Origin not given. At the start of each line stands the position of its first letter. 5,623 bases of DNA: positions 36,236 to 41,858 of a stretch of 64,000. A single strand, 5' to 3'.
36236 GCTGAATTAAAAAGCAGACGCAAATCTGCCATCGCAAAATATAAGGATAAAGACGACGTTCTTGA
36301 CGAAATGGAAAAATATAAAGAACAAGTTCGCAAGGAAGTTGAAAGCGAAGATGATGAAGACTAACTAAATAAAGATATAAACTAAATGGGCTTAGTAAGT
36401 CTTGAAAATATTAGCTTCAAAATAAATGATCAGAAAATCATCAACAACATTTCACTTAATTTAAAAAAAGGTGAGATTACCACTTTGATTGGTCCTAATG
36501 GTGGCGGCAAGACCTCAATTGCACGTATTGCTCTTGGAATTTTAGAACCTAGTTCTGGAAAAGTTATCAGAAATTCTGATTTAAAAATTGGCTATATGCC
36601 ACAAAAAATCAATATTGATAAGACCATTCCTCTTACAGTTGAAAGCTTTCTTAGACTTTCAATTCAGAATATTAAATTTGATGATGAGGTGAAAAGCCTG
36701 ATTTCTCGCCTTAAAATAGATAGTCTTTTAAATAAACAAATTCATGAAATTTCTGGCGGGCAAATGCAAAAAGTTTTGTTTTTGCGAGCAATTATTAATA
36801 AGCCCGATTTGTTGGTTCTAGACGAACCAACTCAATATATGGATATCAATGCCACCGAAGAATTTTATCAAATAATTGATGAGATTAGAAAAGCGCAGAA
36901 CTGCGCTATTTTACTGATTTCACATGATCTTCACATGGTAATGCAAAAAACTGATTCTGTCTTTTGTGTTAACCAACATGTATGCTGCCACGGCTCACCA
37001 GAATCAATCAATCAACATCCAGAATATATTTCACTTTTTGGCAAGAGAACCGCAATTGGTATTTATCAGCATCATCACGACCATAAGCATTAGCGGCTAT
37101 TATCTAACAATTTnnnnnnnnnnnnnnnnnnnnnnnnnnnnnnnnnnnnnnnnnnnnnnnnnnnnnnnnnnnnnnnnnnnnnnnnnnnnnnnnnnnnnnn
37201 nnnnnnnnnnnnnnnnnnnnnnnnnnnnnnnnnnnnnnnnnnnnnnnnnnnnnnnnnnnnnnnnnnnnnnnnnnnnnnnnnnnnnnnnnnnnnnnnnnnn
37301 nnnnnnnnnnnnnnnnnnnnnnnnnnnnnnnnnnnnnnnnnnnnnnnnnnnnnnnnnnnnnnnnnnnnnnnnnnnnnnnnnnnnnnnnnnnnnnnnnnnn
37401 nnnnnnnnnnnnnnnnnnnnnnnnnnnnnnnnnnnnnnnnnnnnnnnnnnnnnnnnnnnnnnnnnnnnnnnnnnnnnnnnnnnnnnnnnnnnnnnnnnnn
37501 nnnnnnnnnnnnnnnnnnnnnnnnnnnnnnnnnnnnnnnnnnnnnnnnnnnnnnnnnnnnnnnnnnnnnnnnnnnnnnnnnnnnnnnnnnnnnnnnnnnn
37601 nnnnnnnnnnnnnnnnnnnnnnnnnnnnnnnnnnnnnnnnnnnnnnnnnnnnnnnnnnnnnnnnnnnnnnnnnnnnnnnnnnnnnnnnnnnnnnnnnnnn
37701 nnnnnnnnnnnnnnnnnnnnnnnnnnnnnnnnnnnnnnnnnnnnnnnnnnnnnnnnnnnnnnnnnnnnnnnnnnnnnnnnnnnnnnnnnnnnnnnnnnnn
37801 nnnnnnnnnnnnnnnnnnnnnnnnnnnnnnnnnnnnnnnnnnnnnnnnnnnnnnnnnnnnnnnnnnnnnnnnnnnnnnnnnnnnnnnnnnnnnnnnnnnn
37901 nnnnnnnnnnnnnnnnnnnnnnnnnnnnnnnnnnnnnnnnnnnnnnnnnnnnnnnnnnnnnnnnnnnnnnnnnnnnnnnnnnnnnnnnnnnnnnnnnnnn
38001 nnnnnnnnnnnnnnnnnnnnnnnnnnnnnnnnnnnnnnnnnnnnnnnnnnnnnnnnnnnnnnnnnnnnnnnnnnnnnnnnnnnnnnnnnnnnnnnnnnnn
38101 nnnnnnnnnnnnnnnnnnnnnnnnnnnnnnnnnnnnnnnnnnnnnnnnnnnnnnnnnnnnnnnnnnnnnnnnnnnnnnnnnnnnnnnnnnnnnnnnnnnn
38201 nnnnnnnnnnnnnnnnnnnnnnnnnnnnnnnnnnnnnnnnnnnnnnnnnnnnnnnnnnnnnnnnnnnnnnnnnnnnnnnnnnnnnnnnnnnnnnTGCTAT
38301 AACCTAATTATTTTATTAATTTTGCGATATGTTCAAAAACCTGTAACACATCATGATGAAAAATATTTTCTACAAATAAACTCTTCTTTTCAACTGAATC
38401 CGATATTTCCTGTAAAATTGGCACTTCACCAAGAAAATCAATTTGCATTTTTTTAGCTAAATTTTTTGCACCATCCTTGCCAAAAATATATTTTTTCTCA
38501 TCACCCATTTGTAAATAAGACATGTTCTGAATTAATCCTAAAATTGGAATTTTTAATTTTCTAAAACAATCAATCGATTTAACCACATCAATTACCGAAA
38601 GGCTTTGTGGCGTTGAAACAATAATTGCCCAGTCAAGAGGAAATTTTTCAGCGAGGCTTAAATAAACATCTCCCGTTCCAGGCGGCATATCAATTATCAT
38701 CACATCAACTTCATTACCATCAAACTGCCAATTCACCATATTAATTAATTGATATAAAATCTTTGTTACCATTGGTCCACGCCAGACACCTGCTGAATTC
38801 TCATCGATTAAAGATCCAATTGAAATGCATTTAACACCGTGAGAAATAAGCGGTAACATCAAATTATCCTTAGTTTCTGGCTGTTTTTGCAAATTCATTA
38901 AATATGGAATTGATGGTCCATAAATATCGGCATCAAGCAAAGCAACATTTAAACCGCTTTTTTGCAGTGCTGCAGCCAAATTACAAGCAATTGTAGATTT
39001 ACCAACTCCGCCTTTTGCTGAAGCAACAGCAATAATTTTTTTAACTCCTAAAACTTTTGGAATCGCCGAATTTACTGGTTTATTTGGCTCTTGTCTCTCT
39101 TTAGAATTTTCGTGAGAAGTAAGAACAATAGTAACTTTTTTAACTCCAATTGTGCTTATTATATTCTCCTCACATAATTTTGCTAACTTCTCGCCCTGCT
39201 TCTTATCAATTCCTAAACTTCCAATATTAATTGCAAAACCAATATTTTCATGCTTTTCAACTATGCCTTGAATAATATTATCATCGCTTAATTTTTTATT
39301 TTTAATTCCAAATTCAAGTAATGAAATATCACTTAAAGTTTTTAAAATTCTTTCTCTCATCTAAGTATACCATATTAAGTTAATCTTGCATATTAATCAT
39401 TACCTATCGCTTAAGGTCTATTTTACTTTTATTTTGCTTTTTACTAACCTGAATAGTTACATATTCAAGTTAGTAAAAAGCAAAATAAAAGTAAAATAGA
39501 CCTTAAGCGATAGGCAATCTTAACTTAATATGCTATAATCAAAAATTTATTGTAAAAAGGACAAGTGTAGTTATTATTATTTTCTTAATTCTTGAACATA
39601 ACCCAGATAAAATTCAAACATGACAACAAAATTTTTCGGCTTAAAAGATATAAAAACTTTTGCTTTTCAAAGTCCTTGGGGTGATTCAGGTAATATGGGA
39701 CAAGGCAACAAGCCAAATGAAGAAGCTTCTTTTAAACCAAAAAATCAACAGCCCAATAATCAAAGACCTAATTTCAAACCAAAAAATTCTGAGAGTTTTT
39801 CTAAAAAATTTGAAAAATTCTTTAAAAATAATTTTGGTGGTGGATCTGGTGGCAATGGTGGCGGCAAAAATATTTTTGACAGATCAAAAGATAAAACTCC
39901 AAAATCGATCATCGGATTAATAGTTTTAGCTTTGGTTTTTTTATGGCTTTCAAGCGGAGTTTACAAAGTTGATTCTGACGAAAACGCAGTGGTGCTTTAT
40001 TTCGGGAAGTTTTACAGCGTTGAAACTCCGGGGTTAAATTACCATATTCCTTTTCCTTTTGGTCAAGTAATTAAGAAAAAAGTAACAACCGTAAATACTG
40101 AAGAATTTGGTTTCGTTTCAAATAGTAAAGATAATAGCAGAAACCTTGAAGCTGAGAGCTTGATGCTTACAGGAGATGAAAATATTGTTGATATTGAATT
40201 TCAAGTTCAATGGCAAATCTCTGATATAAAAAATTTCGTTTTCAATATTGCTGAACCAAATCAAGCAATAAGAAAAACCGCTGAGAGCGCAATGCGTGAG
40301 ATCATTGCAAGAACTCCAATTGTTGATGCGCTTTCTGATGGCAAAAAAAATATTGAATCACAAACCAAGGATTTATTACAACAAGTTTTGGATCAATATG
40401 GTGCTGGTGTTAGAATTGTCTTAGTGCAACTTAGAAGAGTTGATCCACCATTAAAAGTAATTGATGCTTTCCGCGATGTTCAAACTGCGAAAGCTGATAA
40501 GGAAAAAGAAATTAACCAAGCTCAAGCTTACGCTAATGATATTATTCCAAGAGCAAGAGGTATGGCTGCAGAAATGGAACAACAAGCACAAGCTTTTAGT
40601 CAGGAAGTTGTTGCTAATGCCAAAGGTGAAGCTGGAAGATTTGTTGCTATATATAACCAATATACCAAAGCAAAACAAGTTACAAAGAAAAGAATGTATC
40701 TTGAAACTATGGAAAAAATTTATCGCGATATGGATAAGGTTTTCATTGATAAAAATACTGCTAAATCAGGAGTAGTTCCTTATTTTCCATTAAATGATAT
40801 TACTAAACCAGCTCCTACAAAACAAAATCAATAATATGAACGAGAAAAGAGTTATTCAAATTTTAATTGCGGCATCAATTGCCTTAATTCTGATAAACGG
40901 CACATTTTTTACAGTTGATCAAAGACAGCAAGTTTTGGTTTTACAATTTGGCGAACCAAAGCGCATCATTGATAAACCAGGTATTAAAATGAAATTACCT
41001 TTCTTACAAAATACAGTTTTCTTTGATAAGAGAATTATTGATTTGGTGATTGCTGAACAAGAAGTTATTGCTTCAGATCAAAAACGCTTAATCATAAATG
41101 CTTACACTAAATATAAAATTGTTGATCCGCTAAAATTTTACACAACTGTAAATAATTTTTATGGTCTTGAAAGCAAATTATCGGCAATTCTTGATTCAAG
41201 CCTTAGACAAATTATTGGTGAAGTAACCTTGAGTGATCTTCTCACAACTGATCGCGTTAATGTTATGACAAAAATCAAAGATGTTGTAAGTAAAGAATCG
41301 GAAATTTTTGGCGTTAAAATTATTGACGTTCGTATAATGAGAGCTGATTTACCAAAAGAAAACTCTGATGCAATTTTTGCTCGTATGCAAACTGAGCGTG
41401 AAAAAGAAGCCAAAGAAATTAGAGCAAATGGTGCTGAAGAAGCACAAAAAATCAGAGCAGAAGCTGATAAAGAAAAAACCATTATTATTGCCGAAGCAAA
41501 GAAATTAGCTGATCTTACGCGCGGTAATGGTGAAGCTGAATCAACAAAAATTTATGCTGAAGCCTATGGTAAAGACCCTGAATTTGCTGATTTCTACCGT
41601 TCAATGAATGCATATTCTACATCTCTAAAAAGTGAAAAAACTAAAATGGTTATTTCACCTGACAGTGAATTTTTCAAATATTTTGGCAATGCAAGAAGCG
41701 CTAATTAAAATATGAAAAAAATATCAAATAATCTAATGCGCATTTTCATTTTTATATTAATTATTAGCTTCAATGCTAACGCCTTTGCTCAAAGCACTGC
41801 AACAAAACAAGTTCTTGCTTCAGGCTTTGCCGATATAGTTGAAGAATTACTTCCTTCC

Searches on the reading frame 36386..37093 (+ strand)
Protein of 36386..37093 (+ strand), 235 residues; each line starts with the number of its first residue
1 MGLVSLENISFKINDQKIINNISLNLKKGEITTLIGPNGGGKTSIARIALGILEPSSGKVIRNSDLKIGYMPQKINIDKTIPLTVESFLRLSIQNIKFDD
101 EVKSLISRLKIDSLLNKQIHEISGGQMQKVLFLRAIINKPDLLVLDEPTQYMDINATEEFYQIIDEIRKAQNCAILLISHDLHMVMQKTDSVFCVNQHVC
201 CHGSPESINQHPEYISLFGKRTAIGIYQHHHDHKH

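Call 13: search_protein_families(library=pfam, proteins=[window:36386-37093:+], max_evalue=0.00001)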
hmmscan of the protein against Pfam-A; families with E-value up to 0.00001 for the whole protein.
window:36386-37093:+ (235 aa): 2 families
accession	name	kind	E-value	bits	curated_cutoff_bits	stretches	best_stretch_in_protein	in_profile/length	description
PF00005.33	ABC_tran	-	4.4e-26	92.5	25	1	20-150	2-137/137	ABC transporter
PF13304.12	AAA_21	-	4.7e-08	33.9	27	0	119-183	235-301/304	AAA domain, putative AbiEii toxin, Type IV TA system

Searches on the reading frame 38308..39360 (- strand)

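Call 13: search_protein_families(library=pfam, proteins=[window:38308-39360:-], max_evalue=0.00001)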
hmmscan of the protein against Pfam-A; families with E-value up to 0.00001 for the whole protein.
window:38308-39360:- (350 aa): 5 families
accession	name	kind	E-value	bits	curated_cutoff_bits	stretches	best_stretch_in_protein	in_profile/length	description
PF10609.15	ParA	-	1.8e-83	280.2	27.1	1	106-348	2-244/246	NUBPL iron-transfer P-loop NTPase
PF01656.29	CbiA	-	3.3e-15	56.6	25.4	1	110-327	1-123/125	CobQ/CobB/MinD/ParA nucleotide binding domain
PF13614.12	AAA_31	-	5.6e-10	39.9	27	1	108-147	2-41/177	AAA domain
PF09140.17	MipZ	-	8e-09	35.6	20.7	1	109-237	2-118/262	ATPase MipZ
PF00142.24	Fer4_NifH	-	1.6e-06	28.3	25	0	115-349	7-244/271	4Fe-4S iron sulfur cluster binding proteins, NifH/frxC family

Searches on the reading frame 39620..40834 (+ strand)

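Call 13: search_protein_families(library=pfam, proteins=[window:39620-40834:+], max_evalue=0.00001)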
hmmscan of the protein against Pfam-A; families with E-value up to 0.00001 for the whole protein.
window:39620-40834:+ (404 aa): 1 family
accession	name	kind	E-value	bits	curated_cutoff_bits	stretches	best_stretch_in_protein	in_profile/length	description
PF01145.31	Band_7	-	8.4e-28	98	23.6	1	116-305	2-176/176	SPFH domain / Band 7 family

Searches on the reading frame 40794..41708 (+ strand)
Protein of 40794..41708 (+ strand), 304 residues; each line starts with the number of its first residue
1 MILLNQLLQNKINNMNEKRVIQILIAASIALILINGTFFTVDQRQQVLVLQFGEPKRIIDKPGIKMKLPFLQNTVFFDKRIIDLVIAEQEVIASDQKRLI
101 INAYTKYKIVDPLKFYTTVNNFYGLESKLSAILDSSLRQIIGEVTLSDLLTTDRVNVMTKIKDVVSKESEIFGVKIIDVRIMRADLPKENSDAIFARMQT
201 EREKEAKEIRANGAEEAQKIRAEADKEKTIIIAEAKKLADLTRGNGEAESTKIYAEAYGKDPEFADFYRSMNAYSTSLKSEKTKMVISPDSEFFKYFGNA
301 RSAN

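Call 13: search_protein_families(library=pfam, proteins=[window:40794-41708:+], max_evalue=0.00001)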
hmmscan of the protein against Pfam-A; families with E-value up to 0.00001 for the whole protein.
window:40794-41708:+ (304 aa): 1 family
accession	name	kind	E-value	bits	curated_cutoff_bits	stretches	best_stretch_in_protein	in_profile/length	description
PF01145.31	Band_7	-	1.1e-31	110.7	23.6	1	40-212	2-173/176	SPFH domain / Band 7 family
